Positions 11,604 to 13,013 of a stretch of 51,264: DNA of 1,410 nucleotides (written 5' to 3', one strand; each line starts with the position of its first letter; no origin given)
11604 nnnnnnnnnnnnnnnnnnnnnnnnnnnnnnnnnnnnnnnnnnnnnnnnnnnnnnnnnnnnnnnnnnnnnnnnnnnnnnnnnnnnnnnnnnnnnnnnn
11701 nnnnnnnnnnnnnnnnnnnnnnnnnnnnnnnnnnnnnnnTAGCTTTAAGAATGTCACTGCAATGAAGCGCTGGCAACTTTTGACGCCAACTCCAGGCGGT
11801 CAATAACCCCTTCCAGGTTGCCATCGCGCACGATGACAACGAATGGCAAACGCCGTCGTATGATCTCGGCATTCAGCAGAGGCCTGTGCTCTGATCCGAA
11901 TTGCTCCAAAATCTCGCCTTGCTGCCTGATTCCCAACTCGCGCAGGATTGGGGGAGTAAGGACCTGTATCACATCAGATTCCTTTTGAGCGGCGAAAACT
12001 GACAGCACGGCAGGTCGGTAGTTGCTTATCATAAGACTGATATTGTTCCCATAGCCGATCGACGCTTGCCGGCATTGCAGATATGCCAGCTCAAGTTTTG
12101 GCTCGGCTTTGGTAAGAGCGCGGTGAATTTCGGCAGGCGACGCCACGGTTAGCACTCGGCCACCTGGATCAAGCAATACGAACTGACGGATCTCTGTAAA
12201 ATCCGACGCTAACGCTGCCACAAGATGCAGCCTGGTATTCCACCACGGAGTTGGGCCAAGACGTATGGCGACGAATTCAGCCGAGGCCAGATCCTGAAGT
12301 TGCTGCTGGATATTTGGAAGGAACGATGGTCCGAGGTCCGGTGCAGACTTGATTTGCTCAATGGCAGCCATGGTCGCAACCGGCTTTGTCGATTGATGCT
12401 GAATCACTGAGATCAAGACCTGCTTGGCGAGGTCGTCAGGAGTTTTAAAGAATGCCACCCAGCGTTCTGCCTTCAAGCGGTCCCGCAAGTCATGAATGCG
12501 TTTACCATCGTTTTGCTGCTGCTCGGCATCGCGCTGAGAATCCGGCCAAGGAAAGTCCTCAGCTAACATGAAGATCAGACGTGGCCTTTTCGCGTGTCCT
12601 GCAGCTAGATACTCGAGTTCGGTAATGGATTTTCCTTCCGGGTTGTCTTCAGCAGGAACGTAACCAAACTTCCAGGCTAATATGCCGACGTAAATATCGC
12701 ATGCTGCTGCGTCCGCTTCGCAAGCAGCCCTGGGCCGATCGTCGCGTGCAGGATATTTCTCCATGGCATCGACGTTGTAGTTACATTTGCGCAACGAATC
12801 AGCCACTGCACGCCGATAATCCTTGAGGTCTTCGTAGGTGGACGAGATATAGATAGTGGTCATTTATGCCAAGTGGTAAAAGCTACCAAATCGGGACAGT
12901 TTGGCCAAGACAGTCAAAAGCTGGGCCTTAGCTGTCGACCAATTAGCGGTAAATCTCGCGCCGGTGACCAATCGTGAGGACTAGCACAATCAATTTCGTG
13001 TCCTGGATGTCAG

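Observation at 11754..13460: relBE module followed by a DUF4062 (NDT/TIR-like) + CBS-pair-like protein: candidate nucleotide-sensing conflict module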

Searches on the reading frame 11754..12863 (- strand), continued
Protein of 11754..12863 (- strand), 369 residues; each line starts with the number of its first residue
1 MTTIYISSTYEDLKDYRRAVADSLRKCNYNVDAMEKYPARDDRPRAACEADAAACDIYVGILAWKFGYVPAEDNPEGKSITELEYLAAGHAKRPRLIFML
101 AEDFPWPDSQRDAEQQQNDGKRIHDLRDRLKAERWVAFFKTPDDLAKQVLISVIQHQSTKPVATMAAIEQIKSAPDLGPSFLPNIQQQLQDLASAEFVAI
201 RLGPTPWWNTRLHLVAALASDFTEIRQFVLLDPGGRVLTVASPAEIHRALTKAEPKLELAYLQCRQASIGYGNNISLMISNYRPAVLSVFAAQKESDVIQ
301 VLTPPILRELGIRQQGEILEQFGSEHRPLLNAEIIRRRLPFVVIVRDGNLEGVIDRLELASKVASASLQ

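Call 67: find_related_loci(query=A1, collection=viral_contigs, flank=8000)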
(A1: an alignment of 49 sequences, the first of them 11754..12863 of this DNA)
Query A1 (369 aa) in viral_contigs; peptide patterns used: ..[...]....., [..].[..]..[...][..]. (x = any residue, [..] = any of these).
77 stretches matched a pattern, but none encodes a relative of the query by tblastn (E <= 1e-3).

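Call 94: find_encoding_contigs(protein=P0114, flank=4000, max_places=2)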
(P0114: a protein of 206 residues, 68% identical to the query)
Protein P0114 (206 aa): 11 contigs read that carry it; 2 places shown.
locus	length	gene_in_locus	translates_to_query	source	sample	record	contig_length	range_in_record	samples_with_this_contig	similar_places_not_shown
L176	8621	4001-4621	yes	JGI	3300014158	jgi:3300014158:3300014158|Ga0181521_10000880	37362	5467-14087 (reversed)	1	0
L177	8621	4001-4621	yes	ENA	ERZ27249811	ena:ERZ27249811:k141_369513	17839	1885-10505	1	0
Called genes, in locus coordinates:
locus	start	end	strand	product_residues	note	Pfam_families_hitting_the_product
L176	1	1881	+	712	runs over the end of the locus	PF13432:TPR_16 (faint), PF03704:BTAD (faint), PF13428:TPR_14 (faint), PF13424:TPR_12 (faint), PF07719:TPR_2 (faint), PF13371:TPR_9 (weak), PF23914:TPR_CcmH_CycH (weak), PF14559:TPR_19, +4 more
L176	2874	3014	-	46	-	-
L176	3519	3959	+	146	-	PF13271:DUF4062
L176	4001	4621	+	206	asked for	-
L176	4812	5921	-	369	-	PF10137:CAP12-PCTIR_TIR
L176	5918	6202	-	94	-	-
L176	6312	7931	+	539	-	PF13676:TIR_2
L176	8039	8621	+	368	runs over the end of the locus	PF07719:TPR_2 (faint), PF13374:TPR_10 (weak), PF13424:TPR_12, PF13374:TPR_10 (weak), PF13424:TPR_12, PF13374:TPR_10, PF13424:TPR_12, PF13374:TPR_10, +5 more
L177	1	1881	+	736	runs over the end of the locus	PF01656:CbiA (weak), PF13614:AAA_31 (faint), PF13432:TPR_16 (faint), PF03704:BTAD (faint), PF13428:TPR_14 (faint), PF13371:TPR_9 (weak), PF23914:TPR_CcmH_CycH (weak), PF14559:TPR_19, +6 more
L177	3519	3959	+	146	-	PF13271:DUF4062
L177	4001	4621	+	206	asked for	-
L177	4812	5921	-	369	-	PF10137:CAP12-PCTIR_TIR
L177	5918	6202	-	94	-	-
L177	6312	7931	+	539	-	PF13676:TIR_2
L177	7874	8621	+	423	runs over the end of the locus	PF13176:TPR_7 (faint), PF13374:TPR_10 (weak), PF13424:TPR_12, PF13374:TPR_10 (weak), PF13424:TPR_12, PF13374:TPR_10, PF13424:TPR_12, PF13374:TPR_10, +5 more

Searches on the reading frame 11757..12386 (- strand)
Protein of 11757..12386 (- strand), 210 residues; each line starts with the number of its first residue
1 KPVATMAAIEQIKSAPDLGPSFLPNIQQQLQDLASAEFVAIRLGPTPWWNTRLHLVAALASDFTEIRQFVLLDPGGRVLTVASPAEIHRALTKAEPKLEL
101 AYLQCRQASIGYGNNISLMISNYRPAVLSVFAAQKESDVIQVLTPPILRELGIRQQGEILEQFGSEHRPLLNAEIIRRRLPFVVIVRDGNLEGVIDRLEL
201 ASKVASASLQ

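Call 29: search_solved_structures(query=A2, max_evalue=10, show_alignments=3)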
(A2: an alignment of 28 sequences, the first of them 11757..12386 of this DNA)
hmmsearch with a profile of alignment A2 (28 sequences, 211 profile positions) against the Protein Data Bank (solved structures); distinct sequences matched with E-value up to 10: 5.
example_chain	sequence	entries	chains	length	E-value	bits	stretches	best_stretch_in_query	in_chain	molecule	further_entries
5i7c_A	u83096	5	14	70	0.21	14.7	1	85-132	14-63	Centrosomin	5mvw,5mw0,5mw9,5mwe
3kpb_A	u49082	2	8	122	0.46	13.6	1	65-126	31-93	Uncharacterized protein MJ0100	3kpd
3kpc_A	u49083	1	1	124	0.48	13.5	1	65-125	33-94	Uncharacterized protein MJ0100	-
5cwg_A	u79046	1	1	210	0.97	12.5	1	125-171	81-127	Designed helical repeat protein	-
5cwc_A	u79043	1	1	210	1.3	12.1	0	126-169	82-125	Designed helical repeat protein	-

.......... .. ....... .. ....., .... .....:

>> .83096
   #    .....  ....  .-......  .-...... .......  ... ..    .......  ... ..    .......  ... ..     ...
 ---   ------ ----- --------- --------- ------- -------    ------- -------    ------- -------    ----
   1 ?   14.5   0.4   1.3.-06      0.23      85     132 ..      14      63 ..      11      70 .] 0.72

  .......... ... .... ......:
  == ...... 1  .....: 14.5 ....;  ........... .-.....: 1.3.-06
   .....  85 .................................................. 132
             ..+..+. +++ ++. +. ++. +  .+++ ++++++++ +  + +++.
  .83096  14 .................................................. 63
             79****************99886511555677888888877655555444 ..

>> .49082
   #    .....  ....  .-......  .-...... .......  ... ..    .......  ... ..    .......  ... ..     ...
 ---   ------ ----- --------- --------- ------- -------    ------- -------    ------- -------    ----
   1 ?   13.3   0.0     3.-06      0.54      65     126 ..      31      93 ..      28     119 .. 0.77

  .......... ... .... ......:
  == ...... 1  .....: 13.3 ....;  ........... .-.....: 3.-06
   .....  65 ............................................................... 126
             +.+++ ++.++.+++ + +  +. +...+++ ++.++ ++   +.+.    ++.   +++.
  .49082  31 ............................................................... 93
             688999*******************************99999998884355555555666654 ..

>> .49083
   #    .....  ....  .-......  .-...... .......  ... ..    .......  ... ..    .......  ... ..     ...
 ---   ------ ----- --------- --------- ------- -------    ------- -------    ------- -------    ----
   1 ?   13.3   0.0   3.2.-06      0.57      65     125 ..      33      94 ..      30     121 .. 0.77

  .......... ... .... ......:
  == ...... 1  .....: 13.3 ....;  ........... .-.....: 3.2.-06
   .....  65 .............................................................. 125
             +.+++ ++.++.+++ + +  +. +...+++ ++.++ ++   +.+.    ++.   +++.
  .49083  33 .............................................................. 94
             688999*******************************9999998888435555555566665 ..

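Call 30: search_protein_families(library=pfam, alignment_id=A2, max_evalue=10)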
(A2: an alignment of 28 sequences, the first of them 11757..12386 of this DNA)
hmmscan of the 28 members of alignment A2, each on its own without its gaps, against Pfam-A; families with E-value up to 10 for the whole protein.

A. member 1, window:11757-12386:- (210 aa): 0 families

B. families by the number of members that match (of 28 scanned): 5 families
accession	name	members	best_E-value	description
PF00571.33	CBS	3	0.16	CBS domain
PF17203.10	sCache_3_2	1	0.044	Single cache domain 3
PF04965.19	GPW_gp25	1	0.19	Baseplate wedge protein gp25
PF10411.14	DsbC_N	1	0.2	Disulfide bond isomerase protein N-terminal domain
PF11224.13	DUF3023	1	0.28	Protein of unknown function (DUF3023)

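Call 35: predict_structure(alignment_id=A2)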
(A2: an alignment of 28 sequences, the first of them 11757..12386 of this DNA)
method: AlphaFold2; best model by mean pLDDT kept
length: 210 residues; sequences in the alignment: 28
mean_pLDDT: 88.7   pTM: 0.85
mean pLDDT of the five models: 88.7, 86.9, 85.2, 84.9, 70.8
residues with pLDDT >= 90: 133; 70-90: 60; 50-70: 15; < 50: 2
segments of 3 or more residues with pLDDT < 50: none
pLDDT, mean of each block of 10 residues (from residue 1): 53 80 79 89 92 96 95 95 98 98 96 89 95 92 95 95 74 87 92 91 82
secondary structure, 60 per line:
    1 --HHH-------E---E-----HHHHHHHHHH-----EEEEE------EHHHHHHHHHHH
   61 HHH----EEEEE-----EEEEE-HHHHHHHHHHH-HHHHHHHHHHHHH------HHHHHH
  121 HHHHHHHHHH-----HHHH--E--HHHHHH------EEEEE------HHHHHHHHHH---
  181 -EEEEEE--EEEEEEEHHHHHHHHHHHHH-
elements in order: H23-32 E38-42 H50-63 E68-72 E78-82 H84-94 H96-108 H115-130 H136-139 H145-150 E157-161 H168-177 E182-187 E190-196 H197-209

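Call 38: fold_search(model_id=the predicted structure, library=pdb)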
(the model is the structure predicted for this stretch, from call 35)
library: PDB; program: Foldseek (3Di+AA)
matches with E <= 10: 608; with E <= 0.001: 3
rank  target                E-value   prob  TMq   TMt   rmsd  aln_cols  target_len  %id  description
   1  4noc_A                3.6e-04  1.00  0.40  0.54   8.4       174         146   16  The crystal structure of a CBS Domain-containing Protein of Unknown Function from Kribbella flavida DSM 17836. (released 2013-11-27)
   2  4esy_A                4.4e-04  1.00  0.35  0.43   9.5       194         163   13  Crystal Structure of the CBS Domain of CBS Domain Containing Membrane Protein from Sphaerobacter thermophilus (released 2012-09-05)
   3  4noc_C                4.7e-04  1.00  0.38  0.51   8.9       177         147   14  The crystal structure of a CBS Domain-containing Protein of Unknown Function from Kribbella flavida DSM 17836. (released 2013-11-27)
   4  2pfi_B                1.8e-03  1.00  0.37  0.48   8.3       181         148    9  Crystal structure of the cytoplasmic domain of the human chloride channel ClC-Ka (released 2007-06-19)
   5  5iip_D                1.9e-03  1.00  0.35  0.57   5.9       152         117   11  Staphylococcus aureus OpuCA (released 2016-08-24)
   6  4noc_D                3.1e-03  0.98  0.35  0.48   9.2       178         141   13  The crystal structure of a CBS Domain-containing Protein of Unknown Function from Kribbella flavida DSM 17836. (released 2013-11-27)
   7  4uuu_B                3.5e-03  0.98  0.31  0.41  10.1       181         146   12  1.7 A resolution structure of human cystathionine beta-synthase regulatory domain (del 516-525) in complex with SAM (released 2014-08-13)
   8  6zz9_A                3.9e-03  0.98  0.33  0.41  12.8       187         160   11  Crystal structure of CbpB from Streptococcus agalactiae (released 2021-08-18)
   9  2j9l_B                4.1e-03  0.99  0.42  0.50   9.4       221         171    8  Cytoplasmic Domain of the Human Chloride Transporter ClC-5 in complex with ATP (released 2007-01-04)
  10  4gqw                  4.4e-03  0.97  0.31  0.45   8.7       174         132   13  Crystal structure of CBS-pair protein, CBSX1 (loop deletion) from Arabidopsis thaliana (released 2013-01-16)
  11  5iip_C                4.7e-03  1.00  0.38  0.63   5.5       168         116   11  Staphylococcus aureus OpuCA (released 2016-08-24)
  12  9qs7_B                4.7e-03  0.97  0.30  0.31   7.7       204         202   11  AcuB,Acetoin utilization protein (released 2026-02-18)
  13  2pfi_A                6.0e-03  0.99  0.37  0.49   7.0       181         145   11  Crystal structure of the cytoplasmic domain of the human chloride channel ClC-Ka (released 2007-06-19)
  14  3ddj                  6.0e-03  0.96  0.27  0.22   8.7       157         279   13  Crystal structure of a cbs domain-containing protein in complex with amp (sso3205) from sulfolobus solfataricus at 1.80  (released 2008-06-24)
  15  2emq_A                6.3e-03  0.99  0.34  0.49   8.5       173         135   13  Hypothetical Conserved Protein (GK1048) from Geobacillus Kaustophilus (released 2007-10-02)
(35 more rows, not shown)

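Call 53: search_protein_representatives(alignment_id=A2)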
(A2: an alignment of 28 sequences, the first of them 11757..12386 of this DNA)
Query: 28 sequences, 211 profile positions. Proteins with E-value up to 0.001 (for the whole library): 672; up to 1e-10: 299; up to 1e-30: 42. The best 150 are listed.
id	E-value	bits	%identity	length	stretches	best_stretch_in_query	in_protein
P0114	7.8e-89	313.5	-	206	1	6-209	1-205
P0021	5.0e-83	294.5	-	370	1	2-209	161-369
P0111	1.6e-79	283.0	-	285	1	1-209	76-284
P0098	1.2e-78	280.2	-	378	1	2-210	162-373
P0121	1.3e-78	280.1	-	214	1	2-210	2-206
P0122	2.3e-72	259.6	-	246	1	3-207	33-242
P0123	4.6e-69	248.9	-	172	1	41-209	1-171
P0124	1.4e-67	244.0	-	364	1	5-210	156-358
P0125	4.2e-63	229.4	-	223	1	2-210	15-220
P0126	5.9e-60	219.1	-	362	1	3-209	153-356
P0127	1.2e-53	198.5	-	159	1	9-147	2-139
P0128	4.7e-53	196.6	-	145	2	6-70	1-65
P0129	1.1e-50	188.8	-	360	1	15-209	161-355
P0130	3.1e-46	174.3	-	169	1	43-209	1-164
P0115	2.4e-45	171.4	-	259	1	1-111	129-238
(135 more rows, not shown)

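Call 63: search_protein_families(library=pfam, alignment_id=A4, max_evalue=0.01)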
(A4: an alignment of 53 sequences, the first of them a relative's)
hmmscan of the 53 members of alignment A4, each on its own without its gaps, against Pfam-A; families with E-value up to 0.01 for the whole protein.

A. member 1, P0157 (357 aa): 0 families

B. families by the number of members that match (of 53 scanned): 4 families
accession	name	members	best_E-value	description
PF03992.22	ABM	1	2.9e-08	Antibiotic biosynthesis monooxygenase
PF13676.11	TIR_2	1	2.4e-07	TIR domain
PF25637.1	DUF7942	1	0.0068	Family of unknown function (DUF7942)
PF25397.1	DUF7887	1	0.0077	Domain of unknown function (DUF7887)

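Call 66: find_related_loci(query=A4, collection=metagenome_contigs, flank=6000)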
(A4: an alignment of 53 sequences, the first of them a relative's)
Query A4 (357 aa) in metagenome_contigs; peptide patterns used: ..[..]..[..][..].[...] (x = any residue, [..] = any of these).
204 stretches matched a pattern; 177 encode a relative of the query (tblastn E <= 1e-3); the best 80 are kept; 80 distinct loci.
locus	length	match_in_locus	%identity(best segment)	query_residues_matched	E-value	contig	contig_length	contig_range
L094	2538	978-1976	42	35-355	3e-70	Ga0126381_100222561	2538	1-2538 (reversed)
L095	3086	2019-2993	44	45-355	6e-67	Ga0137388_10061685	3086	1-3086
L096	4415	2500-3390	39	65-355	3e-50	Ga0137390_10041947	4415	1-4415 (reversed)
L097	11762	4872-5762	39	65-355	4e-50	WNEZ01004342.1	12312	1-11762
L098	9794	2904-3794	39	65-355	4e-50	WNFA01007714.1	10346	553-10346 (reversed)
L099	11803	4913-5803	39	65-355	4e-50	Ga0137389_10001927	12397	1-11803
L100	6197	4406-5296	39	65-355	3e-50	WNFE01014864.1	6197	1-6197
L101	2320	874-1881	34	23-355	2e-47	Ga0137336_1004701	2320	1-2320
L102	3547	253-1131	34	58-355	2e-46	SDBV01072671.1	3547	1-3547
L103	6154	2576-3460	39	49-352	4e-42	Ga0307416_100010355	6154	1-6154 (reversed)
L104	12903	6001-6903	31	42-352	1e-36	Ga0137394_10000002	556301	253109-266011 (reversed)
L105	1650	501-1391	35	53-351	1e-36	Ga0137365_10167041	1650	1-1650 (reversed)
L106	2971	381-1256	33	49-351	8e-36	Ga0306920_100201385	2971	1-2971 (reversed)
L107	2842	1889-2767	33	49-351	2e-35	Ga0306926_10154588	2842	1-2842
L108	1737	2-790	38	86-352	4e-35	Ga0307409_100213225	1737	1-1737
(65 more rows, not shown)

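Call 83: fold_search(model_id=the predicted structure, library=viral)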
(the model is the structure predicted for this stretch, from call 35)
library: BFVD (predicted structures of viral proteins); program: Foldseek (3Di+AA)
matches with E <= 10: 181; with E <= 0.001: 0
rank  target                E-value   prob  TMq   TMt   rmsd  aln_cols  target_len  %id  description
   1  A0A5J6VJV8            8.6e-02  0.41  0.29  0.11  13.3       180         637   10  CBS domain protein [Megaviridae environmental sample]
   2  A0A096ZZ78            1.1e-01  0.15  0.17  0.14  13.2       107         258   14  RNA-dependent RNA polymerase (Fragment) [Cytospora sacchari RNA virus]
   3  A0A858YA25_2          1.9e-01  0.13  0.16  0.04  13.0       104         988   13  RdRp [Botrytis cinerea alpha-like virus 1]
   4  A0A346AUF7            6.0e-01  0.51  0.16  0.18   2.9        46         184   15  (no name in the UniProt tables at hand)
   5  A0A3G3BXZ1            6.0e-01  0.20  0.11  0.36   7.0        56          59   12  (no name in the UniProt tables at hand)
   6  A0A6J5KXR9            6.4e-01  0.35  0.16  0.34   4.6        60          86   15  Uncharacterized protein [uncultured Caudovirales phage]
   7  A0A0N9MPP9            6.8e-01  0.06  0.18  0.13  17.3       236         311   11  (no name in the UniProt tables at hand)
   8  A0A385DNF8            7.2e-01  0.09  0.16  0.10  12.4       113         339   10  Polyprotein (Fragment) [Kyasanur forest disease virus]
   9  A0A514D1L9            8.1e-01  0.08  0.15  0.05   6.9        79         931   14  (no name in the UniProt tables at hand)
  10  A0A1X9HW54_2          8.1e-01  0.02  0.16  0.05  17.2       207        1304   11  (no name in the UniProt tables at hand)
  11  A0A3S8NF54            9.2e-01  0.09  0.18  0.17   7.0        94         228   12  ABC transporter [Sulfolobales Beppu filamentous virus 3]
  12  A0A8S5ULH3            9.8e-01  0.28  0.17  0.46   3.5        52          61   13  Uncharacterized protein [Phage sp. ctOz71]
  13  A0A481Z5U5            9.8e-01  0.08  0.17  0.09  12.8       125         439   13  Uncharacterized protein [Pithovirus LCPAC103]
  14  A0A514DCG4            9.8e-01  0.07  0.18  0.04  14.2       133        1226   12  (no name in the UniProt tables at hand)
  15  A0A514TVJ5            9.8e-01  0.06  0.20  0.17  12.4       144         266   12  Uncharacterized protein [Aeromonas phage D3]
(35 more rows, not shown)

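Call 87: search_protein_families(library=pfam, alignment_id=A5, max_evalue=0.0001)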
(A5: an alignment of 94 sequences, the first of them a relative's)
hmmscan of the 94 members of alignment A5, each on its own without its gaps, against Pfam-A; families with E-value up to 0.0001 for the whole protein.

A. member 1, L094:174-671:+ (166 aa): 0 families

B. families by the number of members that match (of 94 scanned): 60 families (the first 25 are shown)
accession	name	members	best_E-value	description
PF02463.25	SMC_N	3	1.5e-14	RecF/RecN/SMC N terminal domain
PF02347.22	GDC-P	2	1e-136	Glycine cleavage system P-protein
PF05853.18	BKACE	2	3.7e-42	beta-keto acid cleavage enzyme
PF12969.12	DUF3857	2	6.3e-20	Domain of Unknown Function with PDB structure (DUF3857)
PF18335.7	SH3_13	2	6.5e-15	ATP-dependent RecD-like DNA helicase SH3 domain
PF13304.12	AAA_21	2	3.3e-12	AAA domain, putative AbiEii toxin, Type IV TA system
PF13476.12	AAA_23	2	1.9e-09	AAA domain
PF00266.25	Aminotran_5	2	2.7e-09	Aminotransferase class-V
PF13175.12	AAA_15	2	1.4e-07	AAA ATPase domain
PF13424.12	TPR_12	2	6.1e-07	Tetratricopeptide repeat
PF13555.12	AAA_29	2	5.9e-06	P-loop containing region of AAA domain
PF20703.3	nSTAND1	1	5.9e-128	Novel STAND NTPase 1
PF01432.26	Peptidase_M3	1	2.4e-119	Peptidase family M3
PF08751.17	TrwC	1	1.9e-71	TrwC relaxase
PF13604.12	AAA_30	1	1.3e-47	AAA domain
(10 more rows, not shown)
